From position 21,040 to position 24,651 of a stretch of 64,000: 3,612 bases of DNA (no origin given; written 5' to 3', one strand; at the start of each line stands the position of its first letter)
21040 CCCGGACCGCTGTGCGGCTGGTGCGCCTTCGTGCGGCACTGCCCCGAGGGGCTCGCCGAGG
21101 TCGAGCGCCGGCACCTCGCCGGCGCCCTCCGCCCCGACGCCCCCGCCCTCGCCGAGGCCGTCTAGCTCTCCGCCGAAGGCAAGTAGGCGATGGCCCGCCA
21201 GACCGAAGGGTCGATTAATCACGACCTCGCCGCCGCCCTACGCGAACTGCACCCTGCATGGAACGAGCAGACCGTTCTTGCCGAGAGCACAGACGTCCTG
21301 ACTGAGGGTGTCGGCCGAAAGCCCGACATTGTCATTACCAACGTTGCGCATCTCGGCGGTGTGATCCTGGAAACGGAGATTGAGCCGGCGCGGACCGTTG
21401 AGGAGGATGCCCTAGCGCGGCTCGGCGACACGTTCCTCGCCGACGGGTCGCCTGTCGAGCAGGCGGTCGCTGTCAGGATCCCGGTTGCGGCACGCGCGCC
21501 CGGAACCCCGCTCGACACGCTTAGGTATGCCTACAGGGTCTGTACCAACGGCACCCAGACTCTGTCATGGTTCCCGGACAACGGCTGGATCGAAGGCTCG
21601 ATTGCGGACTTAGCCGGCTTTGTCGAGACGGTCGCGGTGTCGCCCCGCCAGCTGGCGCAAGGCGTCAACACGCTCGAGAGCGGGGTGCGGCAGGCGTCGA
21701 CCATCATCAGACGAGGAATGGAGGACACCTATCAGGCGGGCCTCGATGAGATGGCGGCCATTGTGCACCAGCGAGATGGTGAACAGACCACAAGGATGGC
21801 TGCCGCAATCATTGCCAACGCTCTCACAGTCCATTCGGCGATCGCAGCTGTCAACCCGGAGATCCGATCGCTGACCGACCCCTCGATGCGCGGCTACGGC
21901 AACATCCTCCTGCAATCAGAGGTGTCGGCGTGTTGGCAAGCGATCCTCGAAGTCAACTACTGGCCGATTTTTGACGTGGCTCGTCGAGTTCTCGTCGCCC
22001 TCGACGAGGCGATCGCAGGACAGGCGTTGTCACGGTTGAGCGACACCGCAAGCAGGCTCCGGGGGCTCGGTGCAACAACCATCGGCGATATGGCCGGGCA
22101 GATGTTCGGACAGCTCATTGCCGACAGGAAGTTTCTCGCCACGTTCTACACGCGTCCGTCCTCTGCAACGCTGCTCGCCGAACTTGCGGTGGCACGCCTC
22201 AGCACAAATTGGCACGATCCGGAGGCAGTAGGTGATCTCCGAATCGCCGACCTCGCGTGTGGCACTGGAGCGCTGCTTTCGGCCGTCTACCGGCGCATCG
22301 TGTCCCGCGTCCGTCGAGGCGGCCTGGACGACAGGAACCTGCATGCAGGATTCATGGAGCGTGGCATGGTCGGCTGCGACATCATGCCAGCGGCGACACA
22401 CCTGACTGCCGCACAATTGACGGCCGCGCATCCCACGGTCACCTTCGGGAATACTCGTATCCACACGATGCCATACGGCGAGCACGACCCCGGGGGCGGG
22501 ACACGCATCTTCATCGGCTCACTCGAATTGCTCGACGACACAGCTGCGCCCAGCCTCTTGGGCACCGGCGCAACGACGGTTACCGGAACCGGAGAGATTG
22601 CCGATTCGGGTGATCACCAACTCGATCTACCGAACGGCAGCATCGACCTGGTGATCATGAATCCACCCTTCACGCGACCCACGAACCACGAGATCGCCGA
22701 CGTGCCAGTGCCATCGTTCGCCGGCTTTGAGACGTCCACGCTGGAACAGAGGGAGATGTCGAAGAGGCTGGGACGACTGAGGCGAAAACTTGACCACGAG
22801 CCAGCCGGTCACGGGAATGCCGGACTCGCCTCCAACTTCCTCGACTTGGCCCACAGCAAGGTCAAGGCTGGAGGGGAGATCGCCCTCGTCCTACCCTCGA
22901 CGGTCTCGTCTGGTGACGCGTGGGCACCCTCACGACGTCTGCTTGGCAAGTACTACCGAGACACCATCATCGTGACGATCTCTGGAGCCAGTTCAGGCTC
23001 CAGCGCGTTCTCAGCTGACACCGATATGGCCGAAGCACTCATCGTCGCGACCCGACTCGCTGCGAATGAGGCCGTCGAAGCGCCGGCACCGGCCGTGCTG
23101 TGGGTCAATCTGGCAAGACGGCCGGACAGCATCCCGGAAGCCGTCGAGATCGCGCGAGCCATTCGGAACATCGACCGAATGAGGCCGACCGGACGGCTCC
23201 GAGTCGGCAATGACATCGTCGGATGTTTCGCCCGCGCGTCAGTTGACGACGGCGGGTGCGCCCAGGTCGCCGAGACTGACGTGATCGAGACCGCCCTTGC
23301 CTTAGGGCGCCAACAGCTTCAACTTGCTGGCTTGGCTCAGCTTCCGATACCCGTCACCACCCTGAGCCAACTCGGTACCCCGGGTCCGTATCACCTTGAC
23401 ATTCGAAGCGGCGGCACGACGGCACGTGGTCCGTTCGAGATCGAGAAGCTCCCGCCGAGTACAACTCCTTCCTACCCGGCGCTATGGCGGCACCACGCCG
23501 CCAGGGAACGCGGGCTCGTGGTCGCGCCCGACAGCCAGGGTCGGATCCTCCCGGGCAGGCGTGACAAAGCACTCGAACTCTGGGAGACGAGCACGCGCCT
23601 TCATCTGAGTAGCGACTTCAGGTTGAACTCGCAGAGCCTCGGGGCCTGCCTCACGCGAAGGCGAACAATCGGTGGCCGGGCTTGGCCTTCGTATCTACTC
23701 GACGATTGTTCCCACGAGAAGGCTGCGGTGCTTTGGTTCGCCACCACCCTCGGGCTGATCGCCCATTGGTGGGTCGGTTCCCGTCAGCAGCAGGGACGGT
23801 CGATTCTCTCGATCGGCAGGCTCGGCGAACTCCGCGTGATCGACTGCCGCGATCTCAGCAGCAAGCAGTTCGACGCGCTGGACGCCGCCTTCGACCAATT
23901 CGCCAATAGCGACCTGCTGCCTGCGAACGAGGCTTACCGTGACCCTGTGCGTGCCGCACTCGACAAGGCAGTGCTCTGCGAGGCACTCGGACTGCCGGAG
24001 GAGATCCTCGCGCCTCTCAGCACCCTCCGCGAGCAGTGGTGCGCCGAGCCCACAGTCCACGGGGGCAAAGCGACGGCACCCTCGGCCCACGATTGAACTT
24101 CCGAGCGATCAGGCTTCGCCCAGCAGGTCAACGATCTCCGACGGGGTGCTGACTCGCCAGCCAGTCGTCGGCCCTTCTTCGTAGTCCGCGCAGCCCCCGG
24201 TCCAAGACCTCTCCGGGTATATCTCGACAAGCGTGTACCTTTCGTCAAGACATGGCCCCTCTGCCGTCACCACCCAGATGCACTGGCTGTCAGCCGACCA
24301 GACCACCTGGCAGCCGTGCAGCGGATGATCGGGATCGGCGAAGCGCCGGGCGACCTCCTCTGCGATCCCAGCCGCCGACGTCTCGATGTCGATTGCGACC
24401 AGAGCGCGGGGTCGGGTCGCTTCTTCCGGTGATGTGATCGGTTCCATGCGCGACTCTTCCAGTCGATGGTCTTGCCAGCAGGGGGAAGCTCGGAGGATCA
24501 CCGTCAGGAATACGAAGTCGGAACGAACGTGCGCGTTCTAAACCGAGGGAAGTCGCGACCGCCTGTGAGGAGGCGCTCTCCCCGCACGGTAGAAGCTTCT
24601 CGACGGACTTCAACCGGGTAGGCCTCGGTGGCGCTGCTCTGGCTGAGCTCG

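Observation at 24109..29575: Translationally coupled 152-aa and 1462-aa proteins (plus a 112-aa ORF) with no recognisable domains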

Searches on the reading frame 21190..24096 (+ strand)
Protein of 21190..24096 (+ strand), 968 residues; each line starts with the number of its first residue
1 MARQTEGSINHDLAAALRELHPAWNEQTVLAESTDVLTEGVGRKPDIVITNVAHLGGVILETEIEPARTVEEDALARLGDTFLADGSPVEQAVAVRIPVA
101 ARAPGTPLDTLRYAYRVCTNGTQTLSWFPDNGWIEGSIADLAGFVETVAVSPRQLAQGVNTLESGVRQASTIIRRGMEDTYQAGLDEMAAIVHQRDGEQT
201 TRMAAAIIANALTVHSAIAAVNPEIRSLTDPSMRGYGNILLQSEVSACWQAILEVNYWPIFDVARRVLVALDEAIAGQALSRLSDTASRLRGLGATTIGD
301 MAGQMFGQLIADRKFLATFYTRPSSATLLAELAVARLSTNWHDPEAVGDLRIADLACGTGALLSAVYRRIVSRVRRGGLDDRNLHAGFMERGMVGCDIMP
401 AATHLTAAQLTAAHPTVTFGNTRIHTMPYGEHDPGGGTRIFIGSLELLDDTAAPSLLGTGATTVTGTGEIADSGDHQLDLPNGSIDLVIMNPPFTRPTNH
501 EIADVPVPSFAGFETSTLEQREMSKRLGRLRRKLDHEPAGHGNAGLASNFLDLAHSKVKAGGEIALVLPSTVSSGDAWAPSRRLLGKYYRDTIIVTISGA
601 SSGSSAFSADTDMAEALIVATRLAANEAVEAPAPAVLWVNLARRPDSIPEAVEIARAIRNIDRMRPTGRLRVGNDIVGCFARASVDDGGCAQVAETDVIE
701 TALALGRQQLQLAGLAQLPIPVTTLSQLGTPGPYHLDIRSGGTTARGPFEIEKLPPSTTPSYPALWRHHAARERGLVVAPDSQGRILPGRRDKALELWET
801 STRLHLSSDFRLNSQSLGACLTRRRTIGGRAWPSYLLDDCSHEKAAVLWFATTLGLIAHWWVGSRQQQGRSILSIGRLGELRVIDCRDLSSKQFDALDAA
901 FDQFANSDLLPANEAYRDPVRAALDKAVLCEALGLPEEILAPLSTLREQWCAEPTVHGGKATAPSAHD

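Call 7: search_protein_families(library=pfam, proteins=[window:21190-24096:+], max_evalue=1)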
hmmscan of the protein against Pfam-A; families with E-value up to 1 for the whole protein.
window:21190-24096:+ (968 aa): 3 families
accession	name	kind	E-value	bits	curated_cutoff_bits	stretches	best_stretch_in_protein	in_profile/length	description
PF23525.1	Methyltransf_36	-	0.00025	20.8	27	1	352-413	44-99/268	AprA MT2-like domain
PF13649.12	Methyltransf_25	-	0.012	16.7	27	0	352-370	1-19/97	Methyltransferase domain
PF05175.20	MTS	-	0.017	15.2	23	0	479-499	93-113/170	Methyltransferase small domain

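Call 8: search_protein_families(library=padloc, proteins=[window:21190-24096:+], max_evalue=1)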
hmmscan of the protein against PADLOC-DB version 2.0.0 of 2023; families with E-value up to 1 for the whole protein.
window:21190-24096:+ (968 aa): 16 families
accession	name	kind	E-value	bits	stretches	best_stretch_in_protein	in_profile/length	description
PDLC04134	mad2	-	2.1e-08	31.4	1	312-599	266-427/492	mads_2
PDLC03338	MTase_II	-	8.2e-08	29.4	2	312-414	125-217/604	Type II methyltransferase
PDLC03348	MTase_II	-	1e-05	22.3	1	310-410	214-309/727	Type II methyltransferase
PDLC03630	REase_MTase_IIG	-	0.00093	15.1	1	300-403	352-459/1100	Type IIG restriction enzyme-methyltransferase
PDLC03021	MTase_I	-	0.0028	14.5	1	351-407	187-242/491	Type I methyltransferase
PDLC02639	DrmMI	-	0.0029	13.9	1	508-583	590-660/803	DrmMI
PDLC02525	PglX|PglXI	-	0.0042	13.8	1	346-411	281-346/607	PglX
PDLC03359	MTase_II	-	0.011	11.9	1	543-620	178-252/840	Type II methyltransferase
PDLC03285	MTase_II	-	0.018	12.1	0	558-591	159-192/413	Type II methyltransferase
PDLC02643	DrmMI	-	0.018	10.8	1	341-373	593-625/1347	DrmMI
PDLC03600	REase_MTase_IIG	-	0.021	10.7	1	319-409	274-361/1205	Type IIG restriction enzyme-methyltransferase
PDLC03623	REase_MTase_IIG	-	0.026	10.3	1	311-407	297-388/1022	Type IIG restriction enzyme-methyltransferase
PDLC03227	MTase_II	-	0.039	10.8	0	330-372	32-74/494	Type II methyltransferase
PDLC03604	REase_MTase_IIG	-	0.047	9.7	1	346-374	386-414/1011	Type IIG restriction enzyme-methyltransferase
PDLC03226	MTase_II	-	0.054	10.1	0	310-368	10-63/579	Type II methyltransferase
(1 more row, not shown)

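Call 9: search_protein_families(library=ncbifam, proteins=[window:21190-24096:+], max_evalue=1)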
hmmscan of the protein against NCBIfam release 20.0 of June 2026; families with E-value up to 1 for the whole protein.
window:21190-24096:+ (968 aa): 4 families
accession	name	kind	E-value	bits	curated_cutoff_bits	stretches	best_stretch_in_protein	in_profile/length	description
NF047738.1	antiphage_MADS2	equivalog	0.00041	18.8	720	1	475-572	433-519/654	methylation-associated defense system DNA methyltransferase MAD2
TIGR02987.1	met_A_Alw26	exception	0.0031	16.3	353.5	1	484-608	112-233/523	Alw26I/Eco31I/Esp3I family type II restriction adenine-specific DNA-methyltransferase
TIGR03534.1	RF_mod_PrmC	equivalog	0.0089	15.5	199.1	1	321-415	69-137/253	peptide chain release factor N(5)-glutamine methyltransferase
NF033455.1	BREX_6_MTaseX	exception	0.13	9.7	900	1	342-411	322-397/1319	BREX-6 system adenine-specific DNA-methyltransferase PglX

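Call 104: search_solved_structures(query=window:21190-24096:+, max_evalue=1)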
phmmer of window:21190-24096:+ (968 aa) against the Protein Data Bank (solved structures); distinct sequences matched with E-value up to 1: 3.
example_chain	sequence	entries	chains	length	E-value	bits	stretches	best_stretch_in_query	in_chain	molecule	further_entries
8c45_A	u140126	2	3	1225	0.66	10.9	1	316-408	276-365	site-specific DNA-methyltransferase (adenine-specific)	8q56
8zek_A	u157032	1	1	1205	0.78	10.7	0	316-407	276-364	site-specific DNA-methyltransferase (adenine-specific)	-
9ewz_C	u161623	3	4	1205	0.78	10.7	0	316-407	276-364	Adenine-specific methyltransferase BrxX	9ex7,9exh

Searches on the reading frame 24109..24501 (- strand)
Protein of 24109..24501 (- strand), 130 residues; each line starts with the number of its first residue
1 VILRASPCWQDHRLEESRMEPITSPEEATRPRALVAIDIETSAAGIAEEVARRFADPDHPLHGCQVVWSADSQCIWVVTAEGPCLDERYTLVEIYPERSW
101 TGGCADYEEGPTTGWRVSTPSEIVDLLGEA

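Call 7: search_protein_families(library=pfam, proteins=[window:24109-24501:-], max_evalue=1)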
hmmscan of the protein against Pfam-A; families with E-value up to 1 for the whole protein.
window:24109-24501:- (130 aa): 0 families

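Call 8: search_protein_families(library=padloc, proteins=[window:24109-24501:-], max_evalue=1)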
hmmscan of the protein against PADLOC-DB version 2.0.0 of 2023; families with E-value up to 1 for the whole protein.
window:24109-24501:- (130 aa): 0 families

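Call 9: search_protein_families(library=ncbifam, proteins=[window:24109-24501:-], max_evalue=1)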
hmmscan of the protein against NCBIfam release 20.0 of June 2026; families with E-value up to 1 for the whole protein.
window:24109-24501:- (130 aa): 0 families

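Call 105: search_solved_structures(query=window:24109-24447:-, max_evalue=10)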
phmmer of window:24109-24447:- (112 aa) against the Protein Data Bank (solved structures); distinct sequences matched with E-value up to 10: 2.
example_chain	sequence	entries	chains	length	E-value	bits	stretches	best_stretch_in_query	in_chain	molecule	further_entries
1ev7_A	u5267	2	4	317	1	12.8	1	38-60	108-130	TYPE IIE RESTRICTION ENDONUCLEASE NAEI | TYPE II RESTRICTION ENZYME NAEI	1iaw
3ke3_A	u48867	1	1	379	3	11.4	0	17-63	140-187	Putative serine-pyruvate aminotransferase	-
